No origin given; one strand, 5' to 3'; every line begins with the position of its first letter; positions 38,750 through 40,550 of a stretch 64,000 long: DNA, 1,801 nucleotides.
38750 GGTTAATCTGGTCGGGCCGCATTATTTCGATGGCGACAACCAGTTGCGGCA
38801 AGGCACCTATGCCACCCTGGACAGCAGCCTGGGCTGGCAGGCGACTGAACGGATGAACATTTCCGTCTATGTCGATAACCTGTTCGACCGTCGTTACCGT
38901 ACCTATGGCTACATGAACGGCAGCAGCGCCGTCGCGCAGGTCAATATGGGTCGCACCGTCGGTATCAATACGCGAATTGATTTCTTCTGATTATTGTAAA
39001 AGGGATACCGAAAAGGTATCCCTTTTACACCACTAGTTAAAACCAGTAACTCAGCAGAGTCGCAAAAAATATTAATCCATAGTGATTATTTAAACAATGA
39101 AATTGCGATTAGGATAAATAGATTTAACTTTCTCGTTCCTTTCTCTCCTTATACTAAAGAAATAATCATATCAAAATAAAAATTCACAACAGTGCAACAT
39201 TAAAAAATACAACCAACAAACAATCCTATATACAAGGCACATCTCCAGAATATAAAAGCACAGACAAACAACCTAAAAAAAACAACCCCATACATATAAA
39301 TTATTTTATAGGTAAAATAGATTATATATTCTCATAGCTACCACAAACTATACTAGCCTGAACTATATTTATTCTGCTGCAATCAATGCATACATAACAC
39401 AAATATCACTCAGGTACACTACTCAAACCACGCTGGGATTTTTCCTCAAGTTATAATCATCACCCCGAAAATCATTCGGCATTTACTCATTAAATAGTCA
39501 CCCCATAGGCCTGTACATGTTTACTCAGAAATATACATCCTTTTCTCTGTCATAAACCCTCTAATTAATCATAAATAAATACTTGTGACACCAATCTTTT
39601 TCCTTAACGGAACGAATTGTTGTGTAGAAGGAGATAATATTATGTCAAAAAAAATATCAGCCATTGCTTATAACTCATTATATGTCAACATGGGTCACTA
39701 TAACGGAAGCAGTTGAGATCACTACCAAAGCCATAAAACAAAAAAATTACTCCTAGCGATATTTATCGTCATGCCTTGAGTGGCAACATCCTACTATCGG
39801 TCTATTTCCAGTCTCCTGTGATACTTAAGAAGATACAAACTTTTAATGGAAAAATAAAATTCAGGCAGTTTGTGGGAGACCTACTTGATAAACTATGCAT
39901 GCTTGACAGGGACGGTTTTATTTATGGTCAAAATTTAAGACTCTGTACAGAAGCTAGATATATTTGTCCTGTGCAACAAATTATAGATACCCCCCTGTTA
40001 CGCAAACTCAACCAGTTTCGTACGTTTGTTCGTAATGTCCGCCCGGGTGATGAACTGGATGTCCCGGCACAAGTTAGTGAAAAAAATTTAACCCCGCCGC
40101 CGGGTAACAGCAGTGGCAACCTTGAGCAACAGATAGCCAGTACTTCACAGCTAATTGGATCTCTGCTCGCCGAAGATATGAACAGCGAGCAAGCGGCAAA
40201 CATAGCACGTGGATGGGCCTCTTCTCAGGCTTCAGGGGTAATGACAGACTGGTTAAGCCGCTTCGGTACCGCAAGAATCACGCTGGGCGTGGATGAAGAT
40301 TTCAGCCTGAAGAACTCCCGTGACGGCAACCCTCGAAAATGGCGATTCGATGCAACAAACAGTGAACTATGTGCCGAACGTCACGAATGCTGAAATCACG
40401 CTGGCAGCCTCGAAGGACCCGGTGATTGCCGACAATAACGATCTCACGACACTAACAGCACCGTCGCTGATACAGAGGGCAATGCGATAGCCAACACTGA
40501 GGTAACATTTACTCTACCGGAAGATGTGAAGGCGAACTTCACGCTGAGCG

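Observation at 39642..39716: Small ORF with a strong Shine-Dalgarno inside the AT-rich junction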

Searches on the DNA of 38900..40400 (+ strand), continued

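Call 27: search_dna_similar(query=window:39700-39789:+, collection=ecoli_genomes, mode=near, max_rows=8, rows=spread)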
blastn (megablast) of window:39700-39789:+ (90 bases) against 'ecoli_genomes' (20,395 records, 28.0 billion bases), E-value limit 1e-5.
Records with a match: 2245; places in all: 2250; records where one place covers at least 80% of the query: 2242.
Genomes with a match: 2244 of 5426; with a place that covers at least 80% of the query: 2241. Places per genome that has any: lowest 1, median 1, highest 2. On chromosomes: 2248 places; on plasmids: 2.
Best place of each record, by identity: >=99% 8; 95-99% 2237.
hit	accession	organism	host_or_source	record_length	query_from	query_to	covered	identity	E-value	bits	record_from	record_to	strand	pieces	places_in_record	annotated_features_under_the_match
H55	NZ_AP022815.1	Escherichia coli strain JE86-ST05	Homo sapiens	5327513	1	90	100%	100.0%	7e-39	167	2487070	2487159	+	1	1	inverse autotransporter beta domain-containing protein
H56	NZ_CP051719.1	Escherichia coli strain SCU-116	Homo sapiens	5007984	1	90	100%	98.9%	1e-36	159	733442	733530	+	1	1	inverse autotransporter beta domain-containing protein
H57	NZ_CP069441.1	Escherichia coli strain FDAARGOS_1261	Homo sapiens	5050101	1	90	100%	98.9%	1e-36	159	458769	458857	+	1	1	inverse autotransporter beta domain-containing protein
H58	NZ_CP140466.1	Escherichia coli strain GZ04-0083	Homo sapiens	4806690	1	90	100%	98.9%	1e-36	159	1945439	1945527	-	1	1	hypothetical protein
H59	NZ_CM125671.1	Escherichia coli strain 2020N21-110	Homo sapiens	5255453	1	90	100%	98.9%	1e-36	159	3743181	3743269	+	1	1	inverse autotransporter beta domain-containing protein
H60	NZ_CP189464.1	Escherichia coli strain N1241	Homo sapiens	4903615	1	90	100%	98.9%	1e-36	159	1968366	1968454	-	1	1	inverse autotransporter beta domain-containing protein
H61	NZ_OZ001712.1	Escherichia coli strain JEB8 MIAE 10523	sewage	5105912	1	90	100%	98.9%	1e-36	159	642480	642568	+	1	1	inverse autotransporter beta domain-containing protein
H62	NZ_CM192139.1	Escherichia coli strain Ec-U7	Homo sapiens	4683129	1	65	72%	98.5%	1e-22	113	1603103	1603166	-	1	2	hypothetical protein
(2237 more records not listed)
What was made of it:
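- The second-run allele occurs in only 8 records (call 27).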

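Call 28: search_dna_similar(query=L002:3928-4016:+, collection=ecoli_genomes, mode=near, max_rows=8, rows=spread)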
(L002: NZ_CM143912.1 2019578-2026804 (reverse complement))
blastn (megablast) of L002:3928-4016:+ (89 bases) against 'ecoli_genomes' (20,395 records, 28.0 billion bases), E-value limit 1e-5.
Records with a match: 2245; places in all: 2250; records where one place covers at least 80% of the query: 2242.
Genomes with a match: 2244 of 5426; with a place that covers at least 80% of the query: 2241. Places per genome that has any: lowest 1, median 1, highest 2. On chromosomes: 2248 places; on plasmids: 2.
Best place of each record, by identity: >=99% 2140; 95-99% 105.
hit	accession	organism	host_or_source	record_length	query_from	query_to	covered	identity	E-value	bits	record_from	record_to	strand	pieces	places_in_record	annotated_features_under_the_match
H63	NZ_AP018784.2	Escherichia coli strain SK1144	-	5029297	1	89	100%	100.0%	3e-38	165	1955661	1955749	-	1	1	inverse autotransporter beta domain-containing protein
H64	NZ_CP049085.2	Escherichia coli strain p4A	Homo sapiens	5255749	1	89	100%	100.0%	3e-38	165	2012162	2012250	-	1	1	inverse autotransporter beta domain-containing protein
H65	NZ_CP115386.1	Escherichia coli strain CUVET20-PYO2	dog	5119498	1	89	100%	100.0%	3e-38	165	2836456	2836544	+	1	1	inverse autotransporter beta domain-containing protein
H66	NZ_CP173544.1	Escherichia coli strain 98206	Homo sapiens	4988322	1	89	100%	100.0%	3e-38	165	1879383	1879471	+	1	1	inverse autotransporter beta domain-containing protein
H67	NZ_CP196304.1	Escherichia coli strain ECamp52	Homo sapiens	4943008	1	89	100%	100.0%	3e-38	165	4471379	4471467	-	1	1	inverse autotransporter beta domain-containing protein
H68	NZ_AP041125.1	Escherichia coli strain KN12-1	Homo sapiens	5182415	1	89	100%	100.0%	3e-38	165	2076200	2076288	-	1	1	inverse autotransporter beta domain-containing protein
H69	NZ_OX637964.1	Escherichia coli O25b:H4-ST131 strain ST131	Homo sapiens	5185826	1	89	100%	100.0%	3e-38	165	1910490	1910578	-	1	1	inverse autotransporter beta domain-containing protein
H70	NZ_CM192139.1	Escherichia coli strain Ec-U7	Homo sapiens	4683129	1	64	72%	100.0%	2e-24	119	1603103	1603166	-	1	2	hypothetical protein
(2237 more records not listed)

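Call 30: get_annotated_region(hit=H53, flank=1200)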
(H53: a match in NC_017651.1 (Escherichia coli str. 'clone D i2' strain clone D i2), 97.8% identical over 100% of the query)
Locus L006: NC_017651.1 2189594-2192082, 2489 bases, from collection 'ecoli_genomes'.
description: Escherichia coli str. 'clone D i2', complete sequence
organism: Escherichia coli str. 'clone D i2' strain clone D i2 (NCBI taxid 885276)
replicon: chromosome; assembly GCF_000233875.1
host: -; source: -; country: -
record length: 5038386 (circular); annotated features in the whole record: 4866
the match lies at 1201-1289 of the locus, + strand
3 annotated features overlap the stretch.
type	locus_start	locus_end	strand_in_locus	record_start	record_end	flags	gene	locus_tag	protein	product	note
CDS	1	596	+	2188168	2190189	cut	fyuA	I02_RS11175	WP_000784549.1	siderophore yersiniabactin receptor FyuA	-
CDS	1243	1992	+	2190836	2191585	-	-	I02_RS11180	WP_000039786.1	inverse autotransporter beta domain-containing protein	-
CDS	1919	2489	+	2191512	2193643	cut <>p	-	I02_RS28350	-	Ig-like domain-containing protein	frameshifted; internal stop; incomplete; partial in the middle of a contig; missing N-terminus and C-terminus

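Call 31: get_annotated_region(hit=H41, flank=1200)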
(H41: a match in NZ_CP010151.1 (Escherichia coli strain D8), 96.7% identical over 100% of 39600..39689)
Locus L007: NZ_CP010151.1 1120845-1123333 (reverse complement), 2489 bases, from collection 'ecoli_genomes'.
description: Escherichia coli strain D8 chromosome, complete genome
organism: Escherichia coli strain D8 (NCBI taxid 562)
replicon: chromosome; assembly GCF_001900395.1
host: dog; source: -; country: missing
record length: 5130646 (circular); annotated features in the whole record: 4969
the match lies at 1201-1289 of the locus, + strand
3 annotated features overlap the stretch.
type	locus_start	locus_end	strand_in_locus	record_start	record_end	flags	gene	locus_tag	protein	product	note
CDS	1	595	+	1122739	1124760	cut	fyuA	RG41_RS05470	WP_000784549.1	siderophore yersiniabactin receptor FyuA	-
CDS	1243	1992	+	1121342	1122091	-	-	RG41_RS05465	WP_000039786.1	inverse autotransporter beta domain-containing protein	-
CDS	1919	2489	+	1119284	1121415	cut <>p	-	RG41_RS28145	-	Ig-like domain-containing protein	frameshifted; internal stop; incomplete; partial in the middle of a contig; missing N-terminus and C-terminus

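Call 32: get_annotated_region(hit=H52, flank=1200)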
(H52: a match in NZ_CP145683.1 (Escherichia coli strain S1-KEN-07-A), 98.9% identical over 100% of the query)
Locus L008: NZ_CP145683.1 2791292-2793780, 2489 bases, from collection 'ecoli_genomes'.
description: Escherichia coli strain S1-KEN-07-A chromosome, complete genome
organism: Escherichia coli strain S1-KEN-07-A (NCBI taxid 562)
replicon: chromosome; assembly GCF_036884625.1
host: Homo sapiens; source: stool; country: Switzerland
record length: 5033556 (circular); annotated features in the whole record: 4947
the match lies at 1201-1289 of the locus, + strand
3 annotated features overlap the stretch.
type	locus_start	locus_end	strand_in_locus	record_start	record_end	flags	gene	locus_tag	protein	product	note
CDS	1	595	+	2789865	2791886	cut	fyuA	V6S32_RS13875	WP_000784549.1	siderophore yersiniabactin receptor FyuA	-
CDS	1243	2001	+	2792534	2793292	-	-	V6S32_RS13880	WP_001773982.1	inverse autotransporter beta domain-containing protein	-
CDS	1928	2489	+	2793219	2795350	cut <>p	-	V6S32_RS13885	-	Ig-like domain-containing protein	frameshifted; internal stop; incomplete; partial in the middle of a contig; missing N-terminus and C-terminus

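Call 38: search_rna_families(source=window, start=38900, end=40400, threshold=evalue, max_evalue=1)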
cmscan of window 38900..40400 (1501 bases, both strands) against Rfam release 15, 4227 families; matches with E-value up to 1: 0.
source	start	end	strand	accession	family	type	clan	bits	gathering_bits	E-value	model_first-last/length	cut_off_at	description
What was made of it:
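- On Leader peptide / transcription attenuator: No Rfam match at E<=1 in 38900-40400 (call 38).
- Tried and rejected: Rfam scan of 38900-40400 at E<=1 found nothing (call 38).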

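Call 45: get_annotated_region(hit=H31, flank=1200)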
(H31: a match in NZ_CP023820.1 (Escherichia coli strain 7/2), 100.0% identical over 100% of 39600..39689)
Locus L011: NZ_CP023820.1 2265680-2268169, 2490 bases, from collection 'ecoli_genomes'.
description: Escherichia coli strain 7/2 chromosome, complete genome
organism: Escherichia coli strain 7/2 (NCBI taxid 562)
replicon: chromosome; assembly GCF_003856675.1
host: Homo sapiens; source: feces; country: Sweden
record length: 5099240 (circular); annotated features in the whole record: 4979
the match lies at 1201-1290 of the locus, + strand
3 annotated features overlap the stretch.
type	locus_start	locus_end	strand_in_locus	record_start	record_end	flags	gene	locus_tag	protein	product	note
CDS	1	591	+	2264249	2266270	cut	fyuA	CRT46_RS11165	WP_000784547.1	siderophore yersiniabactin receptor FyuA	-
CDS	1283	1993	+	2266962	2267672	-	-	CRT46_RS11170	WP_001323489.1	inverse autotransporter beta domain-containing protein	-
CDS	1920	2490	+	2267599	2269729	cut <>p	-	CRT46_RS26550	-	Ig-like domain-containing protein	frameshifted; internal stop; incomplete; partial in the middle of a contig; missing N-terminus and C-terminus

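Call 46: get_annotated_region(hit=H32, flank=1200)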
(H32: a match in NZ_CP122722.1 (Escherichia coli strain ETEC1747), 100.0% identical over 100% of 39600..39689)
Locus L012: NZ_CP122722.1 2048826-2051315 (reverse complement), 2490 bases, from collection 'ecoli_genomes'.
description: Escherichia coli strain ETEC1747 chromosome, complete genome
organism: Escherichia coli strain ETEC1747 (NCBI taxid 562)
replicon: chromosome; assembly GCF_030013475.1
host: Sus scrofa; source: feces; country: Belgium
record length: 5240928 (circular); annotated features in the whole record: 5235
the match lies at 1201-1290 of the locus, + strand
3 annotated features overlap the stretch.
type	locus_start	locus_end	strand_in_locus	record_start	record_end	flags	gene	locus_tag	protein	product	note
CDS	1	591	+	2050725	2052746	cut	fyuA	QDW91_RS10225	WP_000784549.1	siderophore yersiniabactin receptor FyuA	-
CDS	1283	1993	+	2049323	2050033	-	-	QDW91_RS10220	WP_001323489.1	inverse autotransporter beta domain-containing protein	-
CDS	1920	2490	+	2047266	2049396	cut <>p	-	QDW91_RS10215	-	Ig-like domain-containing protein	frameshifted; incomplete; partial in the middle of a contig; missing N-terminus and C-terminus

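Call 47: get_annotated_region(hit=H33, flank=1200)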
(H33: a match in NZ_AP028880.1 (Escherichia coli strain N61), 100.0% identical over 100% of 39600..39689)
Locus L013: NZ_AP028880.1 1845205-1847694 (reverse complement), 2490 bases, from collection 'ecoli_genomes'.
description: Escherichia coli strain N61 chromosome, complete genome
organism: Escherichia coli strain N61 (NCBI taxid 562)
replicon: chromosome; assembly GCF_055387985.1
host: Bos taurus; source: milk from mastitis; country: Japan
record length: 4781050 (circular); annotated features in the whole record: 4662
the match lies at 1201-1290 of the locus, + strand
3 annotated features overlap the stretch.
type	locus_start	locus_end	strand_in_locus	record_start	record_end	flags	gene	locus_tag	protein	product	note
CDS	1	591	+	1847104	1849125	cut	fyuA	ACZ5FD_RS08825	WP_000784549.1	siderophore yersiniabactin receptor FyuA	-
CDS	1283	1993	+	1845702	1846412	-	-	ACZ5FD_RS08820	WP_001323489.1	inverse autotransporter beta domain-containing protein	-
CDS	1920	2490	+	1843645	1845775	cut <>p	-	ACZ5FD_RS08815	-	Ig-like domain-containing protein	frameshifted; internal stop; incomplete; partial in the middle of a contig; missing N-terminus and C-terminus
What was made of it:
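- The small ORF overlaps ATG 39682, which PGAP uses as the start of a 236-aa CDS in those strains (calls 45-47).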

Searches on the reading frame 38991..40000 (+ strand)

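Call 11: search_protein_families(library=pfam, proteins=[L002:3871-4794:+], max_evalue=1)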
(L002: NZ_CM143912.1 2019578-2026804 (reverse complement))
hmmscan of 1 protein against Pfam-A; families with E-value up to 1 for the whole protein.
L002:3871-4794:+ (308 aa): 0 families

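Call 12: search_protein_families(library=ncbifam, proteins=[L002:3871-4794:+], max_evalue=1)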
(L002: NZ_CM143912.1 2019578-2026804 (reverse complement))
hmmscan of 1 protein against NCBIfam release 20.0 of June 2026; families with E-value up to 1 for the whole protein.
L002:3871-4794:+ (308 aa): 0 families
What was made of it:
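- On MerR / excisionase-type winged-helix DNA-binding domain (for the parent 308-aa protein): There is no Pfam or NCBIfam hit (calls 11, 12).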

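Call 18: find_homologous_proteins(query=L002:3871-4794:+)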
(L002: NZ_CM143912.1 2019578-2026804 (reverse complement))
Query L002:3871-4794:+ (308 aa): 343 proteins with E <= 0.001 among 1038 candidates; the best 120 are listed.
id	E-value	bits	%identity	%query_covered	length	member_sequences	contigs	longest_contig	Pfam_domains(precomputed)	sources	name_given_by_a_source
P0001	2.8e-203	692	99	100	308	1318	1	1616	-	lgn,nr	nr:hypothetical protein [Yersinia pestis]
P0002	3.0e-149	514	74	100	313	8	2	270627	-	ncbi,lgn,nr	ncbi:hypothetical protein RC180_003444 [Salmonella enterica]|nr:hypothetical protein [Salmonella ent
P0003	3.9e-134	465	68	99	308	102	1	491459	-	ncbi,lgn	-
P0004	1.6e-125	436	65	100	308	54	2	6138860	-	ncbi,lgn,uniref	ncbi:hypothetical protein [Sodalis sp. RH16]|uniref:hypothetical protein n=1 Tax=Sodalis sp. RH16 Ta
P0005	6.6e-123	428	63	100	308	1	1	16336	-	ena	-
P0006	3.6e-118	412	62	99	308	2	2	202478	-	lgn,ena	-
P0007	2.0e-112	393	60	100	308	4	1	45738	-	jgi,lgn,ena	-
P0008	3.9e-104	366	55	94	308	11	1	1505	-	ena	-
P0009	2.4e-102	360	54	100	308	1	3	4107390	-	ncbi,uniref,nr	ncbi:hypothetical protein ED28_05720 [[Pantoea] beijingensis]|uniref:Uncharacterized protein n=1 Tax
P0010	2.8e-102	360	97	53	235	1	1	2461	-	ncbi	-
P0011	1.4e-101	358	55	98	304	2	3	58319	-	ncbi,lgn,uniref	ncbi:hypothetical protein [Citrobacter braakii]|uniref:hypothetical protein n=1 Tax=Citrobacter braa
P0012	2.6e-101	357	53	100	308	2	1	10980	-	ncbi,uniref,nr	ncbi:hypothetical protein [Martelella alba]|uniref:Uncharacterized protein n=1 Tax=Martelella alba T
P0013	2.8e-101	357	54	95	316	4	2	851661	-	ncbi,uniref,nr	ncbi:hypothetical protein [Brenneria tiliae]|uniref:hypothetical protein n=1 Tax=Brenneria tiliae Ta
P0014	4.6e-101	356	53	97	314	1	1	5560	-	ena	-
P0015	1.7e-100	354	54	100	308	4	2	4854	-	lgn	-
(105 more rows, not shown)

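Call 36: find_encoding_contigs(protein=P0004, flank=6000, max_places=2)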
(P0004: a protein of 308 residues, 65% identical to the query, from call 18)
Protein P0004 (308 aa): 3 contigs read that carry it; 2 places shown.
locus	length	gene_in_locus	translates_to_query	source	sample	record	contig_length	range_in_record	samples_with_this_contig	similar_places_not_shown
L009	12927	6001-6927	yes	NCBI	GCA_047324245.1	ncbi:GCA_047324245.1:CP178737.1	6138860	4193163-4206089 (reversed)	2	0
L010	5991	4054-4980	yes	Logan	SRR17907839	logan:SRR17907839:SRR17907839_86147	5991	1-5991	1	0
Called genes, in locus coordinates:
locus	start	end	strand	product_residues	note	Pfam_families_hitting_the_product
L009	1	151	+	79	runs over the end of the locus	PF00550:PP-binding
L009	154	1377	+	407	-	PF00109:ketoacyl-synt, PF00108:Thiolase_N (weak), PF02801:Ketoacyl-synt_C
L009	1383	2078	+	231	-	-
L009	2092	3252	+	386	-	PF07690:MFS_1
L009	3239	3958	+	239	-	PF00456:Transketolase_N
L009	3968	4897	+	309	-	PF02779:Transket_pyr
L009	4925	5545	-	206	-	PF03472:Autoind_bind (weak), PF00196:GerE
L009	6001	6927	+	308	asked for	-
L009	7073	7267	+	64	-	PF05930:Phage_AlpA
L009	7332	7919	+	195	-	PF11198:DUF2857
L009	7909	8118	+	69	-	PF01258:zf-dskA_traR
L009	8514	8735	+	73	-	-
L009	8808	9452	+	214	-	PF01464:SLT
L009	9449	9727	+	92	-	PF04956:TrbC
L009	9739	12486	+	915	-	PF05101:VirB3, PF27097:VirB4_TrbE_N, PF03135:CagE_TrbE_VirB, PF19044:P-loop_TraG (faint)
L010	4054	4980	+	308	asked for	-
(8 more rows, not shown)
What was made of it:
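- On 5' end of the 308-aa HPI/ICE backbone gene (WP_000039781.1 family): The same gene order holds with a different cargo in Sodalis (call 36).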

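Call 39: predict_structure(alignment_id=A2)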
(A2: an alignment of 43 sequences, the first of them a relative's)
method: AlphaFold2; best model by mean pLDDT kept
length: 308 residues; sequences in the alignment: 43
mean_pLDDT: 76.6   pTM: 0.67
mean pLDDT of the five models: 76.6, 75.9, 74.9, 74.5, 57.9
residues with pLDDT >= 90: 128; 70-90: 79; 50-70: 55; < 50: 46
segments of 3 or more residues with pLDDT < 50: 1-14, 141-144, 235-242, 293-308
pLDDT, mean of each block of 10 residues (from residue 1): 32 68 96 93 91 91 91 89 91 86 87 88 89 78 66 92 93 93 91 79 91 93 94 50 51 57 55 61 53 44 35
secondary structure, 60 per line:
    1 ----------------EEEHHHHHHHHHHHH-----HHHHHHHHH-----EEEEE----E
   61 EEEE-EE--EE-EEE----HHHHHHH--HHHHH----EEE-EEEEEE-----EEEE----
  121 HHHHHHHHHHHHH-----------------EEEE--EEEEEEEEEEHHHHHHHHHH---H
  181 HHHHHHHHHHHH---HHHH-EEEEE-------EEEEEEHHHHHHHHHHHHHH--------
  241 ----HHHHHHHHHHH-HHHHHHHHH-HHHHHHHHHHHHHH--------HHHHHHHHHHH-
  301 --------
elements in order: E17-19 H20-31 H37-45 E51-55 E60-64 E73-75 H80-86 H89-93 E98-100 E102-107 E113-116 H121-133 E151-154 E157-166 H167-176 H180-192 H196-199 E201-205 E213-218 H219-232 H245-255 H257-265 H267-280 H289-299
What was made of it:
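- On MerR / excisionase-type winged-helix DNA-binding domain (for the parent 308-aa protein): The AlphaFold model has pLDDT >90 over residues 20-130 (call 39).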

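Call 50: search_protein_families(library=phrogs, proteins=[L002:3871-4794:+], max_evalue=1)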
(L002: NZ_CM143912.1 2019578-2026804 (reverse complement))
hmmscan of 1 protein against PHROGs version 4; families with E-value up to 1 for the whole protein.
L002:3871-4794:+ (308 aa): 1 family
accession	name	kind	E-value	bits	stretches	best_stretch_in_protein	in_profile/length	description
phrog_1213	-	moron, auxiliary metabolic gene and host takeover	0.062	14.9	1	165-196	5-37/88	RelE-like toxin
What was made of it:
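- Tried and rejected: PHROGs gave only an insignificant RelE-like match at E=0.06 (calls 11, 12, 50).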
